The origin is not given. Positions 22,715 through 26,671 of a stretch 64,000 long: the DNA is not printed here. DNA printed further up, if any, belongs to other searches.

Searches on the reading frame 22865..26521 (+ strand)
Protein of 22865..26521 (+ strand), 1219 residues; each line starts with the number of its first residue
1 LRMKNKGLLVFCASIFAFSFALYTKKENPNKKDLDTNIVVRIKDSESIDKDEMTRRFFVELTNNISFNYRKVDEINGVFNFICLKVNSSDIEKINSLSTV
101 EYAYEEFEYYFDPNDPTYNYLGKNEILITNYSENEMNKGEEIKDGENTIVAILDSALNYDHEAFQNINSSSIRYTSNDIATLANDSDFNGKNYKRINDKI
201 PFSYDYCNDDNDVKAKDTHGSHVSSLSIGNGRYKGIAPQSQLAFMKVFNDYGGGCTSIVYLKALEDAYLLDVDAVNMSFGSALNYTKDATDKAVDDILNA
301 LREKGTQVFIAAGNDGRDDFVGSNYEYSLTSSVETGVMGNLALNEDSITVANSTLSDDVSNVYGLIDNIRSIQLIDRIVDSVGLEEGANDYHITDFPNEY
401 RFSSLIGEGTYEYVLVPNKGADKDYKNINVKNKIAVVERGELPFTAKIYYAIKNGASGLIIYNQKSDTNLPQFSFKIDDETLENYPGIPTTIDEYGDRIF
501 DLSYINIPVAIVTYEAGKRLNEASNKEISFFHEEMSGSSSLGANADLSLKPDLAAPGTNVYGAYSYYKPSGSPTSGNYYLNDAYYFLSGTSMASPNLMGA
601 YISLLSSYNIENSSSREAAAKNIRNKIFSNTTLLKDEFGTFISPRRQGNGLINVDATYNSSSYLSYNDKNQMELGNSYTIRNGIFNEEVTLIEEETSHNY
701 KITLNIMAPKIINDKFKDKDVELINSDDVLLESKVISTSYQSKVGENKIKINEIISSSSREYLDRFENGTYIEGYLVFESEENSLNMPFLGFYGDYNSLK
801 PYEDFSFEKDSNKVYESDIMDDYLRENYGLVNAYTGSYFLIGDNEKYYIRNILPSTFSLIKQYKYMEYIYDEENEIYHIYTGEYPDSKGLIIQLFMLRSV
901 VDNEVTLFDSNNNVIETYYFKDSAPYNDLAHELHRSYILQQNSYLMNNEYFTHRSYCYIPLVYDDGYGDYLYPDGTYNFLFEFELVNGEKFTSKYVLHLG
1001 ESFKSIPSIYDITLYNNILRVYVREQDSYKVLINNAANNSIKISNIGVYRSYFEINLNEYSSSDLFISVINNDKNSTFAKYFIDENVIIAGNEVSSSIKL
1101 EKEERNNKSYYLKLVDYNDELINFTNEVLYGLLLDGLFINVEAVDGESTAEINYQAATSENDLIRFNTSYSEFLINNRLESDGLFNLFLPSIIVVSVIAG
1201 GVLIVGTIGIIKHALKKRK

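Call 14: search_protein_families(library=pfam, proteins=[window:22865-26521:+], max_evalue=0.00001)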
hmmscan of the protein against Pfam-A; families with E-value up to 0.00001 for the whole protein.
window:22865-26521:+ (1219 aa): 2 families
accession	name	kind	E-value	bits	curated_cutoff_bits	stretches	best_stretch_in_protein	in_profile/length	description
PF00082.27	Peptidase_S8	-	3.9e-30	105.6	21.8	1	145-650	1-288/288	Subtilase family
PF02225.27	PA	-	3.4e-12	46.7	23.9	1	410-520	2-95/95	PA domain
